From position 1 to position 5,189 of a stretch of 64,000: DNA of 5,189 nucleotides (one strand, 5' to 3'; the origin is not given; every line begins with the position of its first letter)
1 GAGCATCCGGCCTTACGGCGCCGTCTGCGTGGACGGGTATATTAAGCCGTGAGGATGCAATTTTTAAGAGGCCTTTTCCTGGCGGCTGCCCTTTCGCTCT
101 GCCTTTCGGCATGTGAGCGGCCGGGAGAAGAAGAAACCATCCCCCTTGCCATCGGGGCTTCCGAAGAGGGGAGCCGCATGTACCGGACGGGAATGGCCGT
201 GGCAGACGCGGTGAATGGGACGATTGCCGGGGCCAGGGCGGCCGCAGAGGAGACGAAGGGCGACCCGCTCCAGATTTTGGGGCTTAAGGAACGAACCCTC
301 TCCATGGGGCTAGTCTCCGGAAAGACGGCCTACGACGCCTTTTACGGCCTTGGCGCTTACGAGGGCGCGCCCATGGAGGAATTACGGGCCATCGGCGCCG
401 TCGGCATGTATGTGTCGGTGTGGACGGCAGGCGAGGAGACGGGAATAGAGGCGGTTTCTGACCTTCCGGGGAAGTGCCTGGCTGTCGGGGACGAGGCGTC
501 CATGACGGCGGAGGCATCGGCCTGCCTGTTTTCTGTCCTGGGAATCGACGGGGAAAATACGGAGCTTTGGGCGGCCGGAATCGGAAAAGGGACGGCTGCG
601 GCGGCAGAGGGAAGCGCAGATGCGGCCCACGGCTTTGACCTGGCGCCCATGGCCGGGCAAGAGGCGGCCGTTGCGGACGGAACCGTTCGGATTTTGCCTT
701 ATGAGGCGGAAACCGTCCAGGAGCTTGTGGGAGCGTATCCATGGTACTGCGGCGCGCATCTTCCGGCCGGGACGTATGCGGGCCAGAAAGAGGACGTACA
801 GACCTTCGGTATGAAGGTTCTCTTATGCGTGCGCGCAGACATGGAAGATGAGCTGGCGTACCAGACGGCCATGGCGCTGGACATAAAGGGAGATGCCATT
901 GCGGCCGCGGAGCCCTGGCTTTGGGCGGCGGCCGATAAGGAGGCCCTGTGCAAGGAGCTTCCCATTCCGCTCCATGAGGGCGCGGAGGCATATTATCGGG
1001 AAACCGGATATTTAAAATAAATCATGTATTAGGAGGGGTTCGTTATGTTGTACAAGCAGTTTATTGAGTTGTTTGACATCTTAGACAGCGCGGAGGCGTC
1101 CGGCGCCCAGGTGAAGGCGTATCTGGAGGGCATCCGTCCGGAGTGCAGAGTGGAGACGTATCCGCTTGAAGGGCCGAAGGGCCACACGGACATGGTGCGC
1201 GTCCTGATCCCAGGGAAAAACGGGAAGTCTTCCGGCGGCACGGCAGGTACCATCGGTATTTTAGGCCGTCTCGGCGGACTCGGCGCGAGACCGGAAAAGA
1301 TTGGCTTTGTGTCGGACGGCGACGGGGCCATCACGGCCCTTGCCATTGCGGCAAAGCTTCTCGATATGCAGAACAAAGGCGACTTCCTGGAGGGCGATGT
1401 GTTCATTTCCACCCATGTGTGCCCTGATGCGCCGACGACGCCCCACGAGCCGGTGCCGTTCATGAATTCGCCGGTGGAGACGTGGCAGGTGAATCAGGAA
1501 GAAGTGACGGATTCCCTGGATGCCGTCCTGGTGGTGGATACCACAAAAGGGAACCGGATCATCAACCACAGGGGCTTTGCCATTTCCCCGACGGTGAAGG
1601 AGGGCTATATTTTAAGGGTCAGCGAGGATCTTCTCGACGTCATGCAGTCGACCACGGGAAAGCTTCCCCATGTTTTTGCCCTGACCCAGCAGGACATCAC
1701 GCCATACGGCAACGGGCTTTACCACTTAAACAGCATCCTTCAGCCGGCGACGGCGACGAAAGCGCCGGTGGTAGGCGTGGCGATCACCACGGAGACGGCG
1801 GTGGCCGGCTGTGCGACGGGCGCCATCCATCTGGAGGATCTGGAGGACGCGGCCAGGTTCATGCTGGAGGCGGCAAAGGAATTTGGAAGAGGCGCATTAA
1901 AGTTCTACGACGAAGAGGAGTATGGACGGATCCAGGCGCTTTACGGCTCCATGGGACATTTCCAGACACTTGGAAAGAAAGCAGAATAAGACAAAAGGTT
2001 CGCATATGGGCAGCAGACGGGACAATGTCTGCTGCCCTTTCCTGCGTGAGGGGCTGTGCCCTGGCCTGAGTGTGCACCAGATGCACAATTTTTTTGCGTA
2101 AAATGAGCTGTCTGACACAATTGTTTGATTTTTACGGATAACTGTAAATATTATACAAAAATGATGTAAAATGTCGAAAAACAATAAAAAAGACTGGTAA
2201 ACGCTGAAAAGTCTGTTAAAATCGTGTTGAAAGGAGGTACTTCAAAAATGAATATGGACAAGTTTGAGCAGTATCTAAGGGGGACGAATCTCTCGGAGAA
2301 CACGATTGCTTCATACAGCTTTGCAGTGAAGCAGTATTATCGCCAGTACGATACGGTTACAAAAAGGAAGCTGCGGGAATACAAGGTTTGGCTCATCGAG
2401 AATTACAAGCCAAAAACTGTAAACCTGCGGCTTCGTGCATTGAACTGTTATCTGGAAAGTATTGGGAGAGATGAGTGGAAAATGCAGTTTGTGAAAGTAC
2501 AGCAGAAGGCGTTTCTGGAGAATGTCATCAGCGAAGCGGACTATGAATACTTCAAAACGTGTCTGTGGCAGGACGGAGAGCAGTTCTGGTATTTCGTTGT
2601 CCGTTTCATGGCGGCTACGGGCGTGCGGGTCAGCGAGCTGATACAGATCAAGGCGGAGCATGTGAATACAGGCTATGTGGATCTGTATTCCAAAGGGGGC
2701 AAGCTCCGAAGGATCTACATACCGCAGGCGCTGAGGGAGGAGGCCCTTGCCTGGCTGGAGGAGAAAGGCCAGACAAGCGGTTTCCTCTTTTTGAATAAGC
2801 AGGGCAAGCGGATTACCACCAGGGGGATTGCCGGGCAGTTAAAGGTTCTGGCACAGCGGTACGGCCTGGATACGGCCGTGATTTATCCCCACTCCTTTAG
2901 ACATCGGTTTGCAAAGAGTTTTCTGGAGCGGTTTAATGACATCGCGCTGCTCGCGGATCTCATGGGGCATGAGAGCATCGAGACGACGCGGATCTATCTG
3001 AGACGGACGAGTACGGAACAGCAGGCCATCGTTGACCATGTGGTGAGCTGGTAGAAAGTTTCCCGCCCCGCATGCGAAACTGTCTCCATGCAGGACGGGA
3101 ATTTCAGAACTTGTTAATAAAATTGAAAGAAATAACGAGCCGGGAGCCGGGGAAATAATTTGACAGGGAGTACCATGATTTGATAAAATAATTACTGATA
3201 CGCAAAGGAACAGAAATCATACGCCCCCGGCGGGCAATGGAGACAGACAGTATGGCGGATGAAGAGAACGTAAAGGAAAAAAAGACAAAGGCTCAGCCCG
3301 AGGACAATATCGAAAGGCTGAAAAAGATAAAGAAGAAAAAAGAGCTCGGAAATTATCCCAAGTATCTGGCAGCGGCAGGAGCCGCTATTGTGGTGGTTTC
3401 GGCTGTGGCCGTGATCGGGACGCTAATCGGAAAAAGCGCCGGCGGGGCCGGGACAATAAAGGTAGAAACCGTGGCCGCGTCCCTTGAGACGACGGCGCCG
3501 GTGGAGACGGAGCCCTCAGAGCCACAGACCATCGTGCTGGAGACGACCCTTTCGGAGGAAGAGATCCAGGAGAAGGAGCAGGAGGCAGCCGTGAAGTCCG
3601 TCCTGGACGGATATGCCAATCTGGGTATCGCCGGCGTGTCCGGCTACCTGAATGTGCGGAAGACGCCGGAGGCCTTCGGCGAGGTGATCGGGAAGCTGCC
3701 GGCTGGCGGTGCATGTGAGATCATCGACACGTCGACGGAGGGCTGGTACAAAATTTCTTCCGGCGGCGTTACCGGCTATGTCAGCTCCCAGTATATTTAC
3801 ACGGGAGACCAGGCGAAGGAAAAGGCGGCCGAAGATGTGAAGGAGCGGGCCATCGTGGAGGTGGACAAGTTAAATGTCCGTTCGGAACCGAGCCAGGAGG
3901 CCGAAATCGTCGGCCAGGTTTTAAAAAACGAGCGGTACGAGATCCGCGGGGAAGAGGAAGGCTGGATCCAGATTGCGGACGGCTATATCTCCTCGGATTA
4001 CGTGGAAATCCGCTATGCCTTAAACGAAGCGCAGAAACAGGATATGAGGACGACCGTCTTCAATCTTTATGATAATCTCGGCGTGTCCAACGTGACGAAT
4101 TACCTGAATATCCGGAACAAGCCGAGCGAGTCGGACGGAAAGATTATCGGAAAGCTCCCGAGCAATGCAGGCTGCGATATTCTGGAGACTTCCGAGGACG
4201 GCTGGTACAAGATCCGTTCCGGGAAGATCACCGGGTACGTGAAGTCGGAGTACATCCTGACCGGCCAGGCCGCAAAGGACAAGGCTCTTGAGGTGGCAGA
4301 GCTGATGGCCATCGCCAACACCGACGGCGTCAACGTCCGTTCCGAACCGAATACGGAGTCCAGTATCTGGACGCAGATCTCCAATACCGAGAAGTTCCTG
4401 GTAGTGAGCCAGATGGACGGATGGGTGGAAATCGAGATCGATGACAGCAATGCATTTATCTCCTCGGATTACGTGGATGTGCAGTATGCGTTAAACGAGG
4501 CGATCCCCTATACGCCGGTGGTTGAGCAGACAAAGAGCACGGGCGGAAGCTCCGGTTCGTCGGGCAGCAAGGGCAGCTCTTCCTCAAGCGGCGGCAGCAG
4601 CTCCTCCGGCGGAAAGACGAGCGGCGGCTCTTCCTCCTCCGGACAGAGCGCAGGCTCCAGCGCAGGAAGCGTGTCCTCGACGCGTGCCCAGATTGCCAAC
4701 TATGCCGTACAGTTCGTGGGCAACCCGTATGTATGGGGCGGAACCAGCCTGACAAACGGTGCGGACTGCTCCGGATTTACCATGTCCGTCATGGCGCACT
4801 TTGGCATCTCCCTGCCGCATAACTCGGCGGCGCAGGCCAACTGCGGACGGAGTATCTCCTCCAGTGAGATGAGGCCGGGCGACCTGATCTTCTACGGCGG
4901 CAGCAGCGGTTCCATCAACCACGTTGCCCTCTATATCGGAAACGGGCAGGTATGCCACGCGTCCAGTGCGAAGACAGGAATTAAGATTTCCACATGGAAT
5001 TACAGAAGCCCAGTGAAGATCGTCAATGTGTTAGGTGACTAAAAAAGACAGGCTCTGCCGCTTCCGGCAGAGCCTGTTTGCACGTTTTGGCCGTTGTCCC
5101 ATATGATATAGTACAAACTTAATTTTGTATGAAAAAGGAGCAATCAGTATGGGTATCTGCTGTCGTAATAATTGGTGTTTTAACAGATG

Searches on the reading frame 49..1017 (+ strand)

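Call 30: search_protein_families(library=pfam, proteins=[window:49-1017:+], max_evalue=0.00001)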
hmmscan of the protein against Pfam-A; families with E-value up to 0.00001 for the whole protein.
window:49-1017:+ (323 aa): 1 family
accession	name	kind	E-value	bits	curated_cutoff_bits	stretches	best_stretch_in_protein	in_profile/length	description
PF16868.10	NMT1_3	-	2e-46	159.3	27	1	35-320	1-289/289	NMT1-like family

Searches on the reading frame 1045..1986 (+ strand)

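Call 30: search_protein_families(library=pfam, proteins=[window:1045-1986:+], max_evalue=0.00001)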
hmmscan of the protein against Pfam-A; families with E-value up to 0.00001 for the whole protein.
window:1045-1986:+ (314 aa): 1 family
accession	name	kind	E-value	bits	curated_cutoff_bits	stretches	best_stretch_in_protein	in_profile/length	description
PF06675.16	DUF1177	-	1.2e-135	451.1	25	1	42-309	4-271/272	Protein of unknown function (DUF1177)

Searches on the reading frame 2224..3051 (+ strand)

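Call 30: search_protein_families(library=pfam, proteins=[window:2224-3051:+], max_evalue=0.00001)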
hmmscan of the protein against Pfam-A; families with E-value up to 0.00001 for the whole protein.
window:2224-3051:+ (276 aa): 2 families
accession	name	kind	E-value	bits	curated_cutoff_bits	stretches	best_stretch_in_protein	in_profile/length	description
PF00589.27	Phage_integrase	-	3.8e-26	92.3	27.1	1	125-262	27-169/172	Phage integrase family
PF13495.12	Phage_int_SAM_4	-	6.7e-09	36.5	27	1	11-86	2-84/85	Phage integrase, N-terminal SAM-like domain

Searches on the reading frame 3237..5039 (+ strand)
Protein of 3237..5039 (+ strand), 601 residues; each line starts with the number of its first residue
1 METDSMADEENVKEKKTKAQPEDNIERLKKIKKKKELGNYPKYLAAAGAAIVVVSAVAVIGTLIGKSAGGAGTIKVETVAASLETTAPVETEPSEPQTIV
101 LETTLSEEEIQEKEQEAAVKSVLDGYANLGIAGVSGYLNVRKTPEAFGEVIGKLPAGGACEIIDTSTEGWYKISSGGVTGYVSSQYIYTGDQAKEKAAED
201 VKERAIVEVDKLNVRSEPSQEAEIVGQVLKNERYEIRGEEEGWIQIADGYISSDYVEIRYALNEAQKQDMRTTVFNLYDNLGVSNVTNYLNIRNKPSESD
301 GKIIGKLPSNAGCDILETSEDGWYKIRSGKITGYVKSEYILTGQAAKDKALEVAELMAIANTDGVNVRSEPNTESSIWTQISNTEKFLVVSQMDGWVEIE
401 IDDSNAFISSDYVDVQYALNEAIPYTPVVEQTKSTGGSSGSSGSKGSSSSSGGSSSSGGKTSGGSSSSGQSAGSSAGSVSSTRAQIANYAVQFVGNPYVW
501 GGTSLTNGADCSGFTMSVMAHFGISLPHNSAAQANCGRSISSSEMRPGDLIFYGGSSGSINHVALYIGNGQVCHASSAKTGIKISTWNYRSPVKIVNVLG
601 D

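Call 15: find_related_loci(query=window:3237-5039:+, collection=genome_contigs, flank=6000)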
Query window:3237-5039:+ (601 aa) in genome_contigs; peptide patterns used: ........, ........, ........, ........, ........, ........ (x = any residue, [..] = any of these).
600 stretches matched a pattern (row limit reached: there are more); 16 encode a relative of the query (tblastn E <= 1e-3); 16 distinct loci.
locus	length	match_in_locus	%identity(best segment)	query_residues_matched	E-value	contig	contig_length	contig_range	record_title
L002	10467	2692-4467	86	6-601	0e+0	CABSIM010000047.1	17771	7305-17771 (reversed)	MAG TPA_asm: uncultured Clostridiaceae bacterium isolate MGYG-HGUT-02628 genome assembly, contig: GUT_GENOME155726_47, w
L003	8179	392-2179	75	5-601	0e+0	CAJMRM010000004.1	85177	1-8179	TPA_asm: uncultured bacterium isolate ERR3160556-bin.6 genome assembly, contig: NODE_263_length_85177_cov_8.105237, whol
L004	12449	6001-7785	75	5-601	0e+0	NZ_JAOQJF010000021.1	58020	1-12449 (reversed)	Alitiscatomonas aceti strain f_CCE .18048_1_85.21, whole genome shotgun sequence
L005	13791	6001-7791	73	6-601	0e+0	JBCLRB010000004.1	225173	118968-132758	Lachnospiraceae bacterium 45-P1 voucher GPTB0099 scaffold4, whole genome shotgun sequence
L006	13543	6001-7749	73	15-601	0e+0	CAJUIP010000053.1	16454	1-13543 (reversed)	MAG TPA_asm: uncultured Lachnospiraceae bacterium isolate MGBC137839 genome assembly, contig: MGBC137839.53, whole genom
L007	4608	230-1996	74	6-601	0e+0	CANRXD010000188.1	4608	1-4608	MAG TPA_asm: uncultured Clostridium sp. isolate SRR15730538_bin.38_metawrap_v1.3_MAG genome assembly, contig: NODE.14526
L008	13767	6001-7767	74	6-601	0e+0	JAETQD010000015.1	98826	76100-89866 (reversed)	MAG: Clostridium sp. isolate S25_Bin3 scaffold_268, whole genome shotgun sequence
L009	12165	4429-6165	71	4-601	0e+0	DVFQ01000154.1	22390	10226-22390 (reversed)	MAG TPA_asm: Candidatus Copromonas avistercoris (nom. illeg.) isolate ChiSjej3B21-5768 ChiSjej3B21M5__C320774_L22390_SRR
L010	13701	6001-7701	59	22-601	0e+0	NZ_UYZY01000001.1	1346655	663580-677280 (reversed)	Clostridium transplantifaecale strain Marseille-P8228, whole genome shotgun sequence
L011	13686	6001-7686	56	9-601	0e+0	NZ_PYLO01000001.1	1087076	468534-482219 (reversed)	Clostridium fessum strain SNUG30386 scaffold_0, whole genome shotgun sequence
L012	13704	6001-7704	56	9-601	0e+0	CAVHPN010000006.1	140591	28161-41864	Prevotella sp. CAG:279 isolate H07682-L1_cleanbin_000055 genome assembly, contig: Spades_H07682-L1_contig_29, whole geno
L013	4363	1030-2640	52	20-601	0e+0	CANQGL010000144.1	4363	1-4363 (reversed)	MAG: uncultured Lachnospiraceae bacterium isolate Lapin-028__bin15 genome assembly, contig: Lapin-028__NODE_21184_length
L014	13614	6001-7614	48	20-601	5e-173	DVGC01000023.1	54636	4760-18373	MAG TPA_asm: Candidatus Copromonas faecavium (nom. illeg.) isolate CHK180-2868 CHK180__C48891_L54636_ERR3414575, whole g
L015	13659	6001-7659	50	17-601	5e-172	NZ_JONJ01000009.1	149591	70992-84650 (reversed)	[Clostridium] aminophilum DSM 10710 BR86DRAFT_scaffold00008.8_C, whole genome shotgun sequence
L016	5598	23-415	78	471-601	3e-61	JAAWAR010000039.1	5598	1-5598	MAG: Lachnospiraceae bacterium isolate ABMPRH_140_2 k141_453265, whole genome shotgun sequence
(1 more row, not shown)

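Call 28: list_cluster_members(proteins=[L002:4619-4996:+, L004:7936-8340:+, L005:7873-8574:+, L006:7831-8574:+, L007:2078-2734:+, L008:7849-8514:+, L009:6243-6641:+, L016:503-955:+, L003:2306-2695:+])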
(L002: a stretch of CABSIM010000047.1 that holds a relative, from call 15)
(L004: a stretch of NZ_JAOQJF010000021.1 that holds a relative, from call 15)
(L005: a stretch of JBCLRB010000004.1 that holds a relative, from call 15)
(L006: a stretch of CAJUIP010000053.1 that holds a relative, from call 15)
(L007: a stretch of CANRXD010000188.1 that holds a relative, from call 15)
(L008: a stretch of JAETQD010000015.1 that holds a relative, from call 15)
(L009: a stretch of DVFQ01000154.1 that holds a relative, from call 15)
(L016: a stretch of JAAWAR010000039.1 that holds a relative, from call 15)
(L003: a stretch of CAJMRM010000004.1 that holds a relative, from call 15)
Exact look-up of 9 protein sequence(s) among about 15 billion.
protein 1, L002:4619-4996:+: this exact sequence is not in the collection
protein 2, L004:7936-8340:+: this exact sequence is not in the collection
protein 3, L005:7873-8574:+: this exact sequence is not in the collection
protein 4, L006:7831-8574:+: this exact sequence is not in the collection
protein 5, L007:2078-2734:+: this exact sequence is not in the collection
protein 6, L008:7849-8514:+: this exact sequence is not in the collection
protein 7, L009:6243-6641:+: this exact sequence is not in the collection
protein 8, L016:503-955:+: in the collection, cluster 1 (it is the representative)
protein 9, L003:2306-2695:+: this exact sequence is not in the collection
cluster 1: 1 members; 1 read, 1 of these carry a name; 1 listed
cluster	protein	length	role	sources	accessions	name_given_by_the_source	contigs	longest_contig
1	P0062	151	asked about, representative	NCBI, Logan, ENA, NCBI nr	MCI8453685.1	MAG: hypothetical protein HFE84_03600 [Lachnospiraceae bacterium] | hypothetical protein [Lachnospiraceae bacterium]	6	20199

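Call 30: search_protein_families(library=pfam, proteins=[window:3237-5039:+], max_evalue=0.00001)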
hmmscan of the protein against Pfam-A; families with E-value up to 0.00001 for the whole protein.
window:3237-5039:+ (601 aa): 4 families
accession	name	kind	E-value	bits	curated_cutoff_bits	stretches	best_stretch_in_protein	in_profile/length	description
PF08239.17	SH3_3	-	6.6e-49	164.3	27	4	137-187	2-53/54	Bacterial SH3 domain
PF00877.26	NLPC_P60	-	1.9e-27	95.7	23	1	495-588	1-92/105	NlpC/P60 family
PF06347.19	SH3_4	-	6.4e-17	61.5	24.1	0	136-185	3-52/56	Bacterial SH3 domain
PF18348.7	SH3_16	-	6.9e-12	45.4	25.8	0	214-251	1-41/49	Bacterial dipeptidyl-peptidase Sh3 domain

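Call 47: search_protein_families(library=phrogs, proteins=[L005:7873-8574:+, L004:7936-8340:+], max_evalue=0.1)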
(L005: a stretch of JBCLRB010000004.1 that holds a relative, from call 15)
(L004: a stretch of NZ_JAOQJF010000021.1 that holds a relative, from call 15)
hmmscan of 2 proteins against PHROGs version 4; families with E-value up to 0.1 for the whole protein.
L005:7873-8574:+ (234 aa): 3 families
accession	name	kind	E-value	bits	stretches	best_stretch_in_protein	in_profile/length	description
phrog_4785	-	unknown function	3.2e-07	31.8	1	106-152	41-87/94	-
phrog_8530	-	unknown function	0.02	15.9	0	109-134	46-71/130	-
phrog_21379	-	unknown function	0.077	14.2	1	111-137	38-64/76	-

L004:7936-8340:+ (135 aa): 2 families
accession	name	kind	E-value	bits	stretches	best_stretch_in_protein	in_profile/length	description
phrog_36982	-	unknown function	0.023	13.5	1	34-109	520-646/944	-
phrog_3420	-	unknown function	0.032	12.8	1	34-109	40-115/929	-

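Call 70: search_protein_families(library=ncbifam, proteins=[window:3237-5039:+], max_evalue=0.00001)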
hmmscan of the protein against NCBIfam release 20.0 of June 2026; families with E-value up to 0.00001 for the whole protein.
window:3237-5039:+ (601 aa): 14 families
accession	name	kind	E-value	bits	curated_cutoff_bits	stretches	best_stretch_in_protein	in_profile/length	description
NF040678.1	EntFM_CwpFM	equivalog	9.6e-40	136.9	720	2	122-340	53-273/430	enterotoxin EntFM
NF040670.1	wall_bind_EntA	exception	4e-24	85.6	560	1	357-418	25-86/291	cell wall-binding protein EntA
NF040675.1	wall_bind_EntD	exception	2.6e-23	82.7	590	1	357-418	25-86/310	cell wall-binding protein EntD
NF010495.0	PRK13914.1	equivalog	4.3e-22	78.8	647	1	451-577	335-458/481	invasion associated endopeptidase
NF038345.1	wall_hydro_RipC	exception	5.7e-21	75.3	425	1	472-587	240-351/362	peptidoglycan hydrolase RipC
NF033741.1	NlpC_p60_RipA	exception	5.9e-19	68.4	625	1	494-585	339-440/457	NlpC/P60 family peptidoglycan endopeptidase RipA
TIGR04211.1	SH3_and_anchor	equivalog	3.7e-18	65.9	65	1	291-354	9-72/198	TIGR04211 family SH3 domain-containing protein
NF033742.1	NlpC_p60_RipB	exception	1.3e-17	64.2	335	1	486-586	80-190/206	NlpC/P60 family peptidoglycan endopeptidase RipB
NF040677.1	wall_bind_EntC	exception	1.8e-17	63.3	770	0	357-418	25-87/422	cell wall-binding protein EntC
NF008096.1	PRK10838.1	equivalog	5.4e-16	58.9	186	1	486-588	71-171/189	bifunctional murein DD-endopeptidase/murein LD-carboxypeptidase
NF040676.1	wall_bind_EntB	exception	1e-15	57.3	780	2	358-417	26-85/490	cell wall-binding protein EntB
NF046048.1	NlpC_P60_DIP1281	equivalog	1.3e-15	57.3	517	1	508-584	497-571/587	DIP1281 family NlpC/P60 protein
NF033743.1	NlpC_inact_RipD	exception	1.2e-14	54.2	215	1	464-578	54-160/181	NlpC/P60 family peptidoglycan-binding protein RipD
TIGR03900.1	prc_long_Delta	hypoth_equivalog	9.2e-06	23.9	660.95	0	78-251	740-909/973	MXAN_5808 family serine peptidase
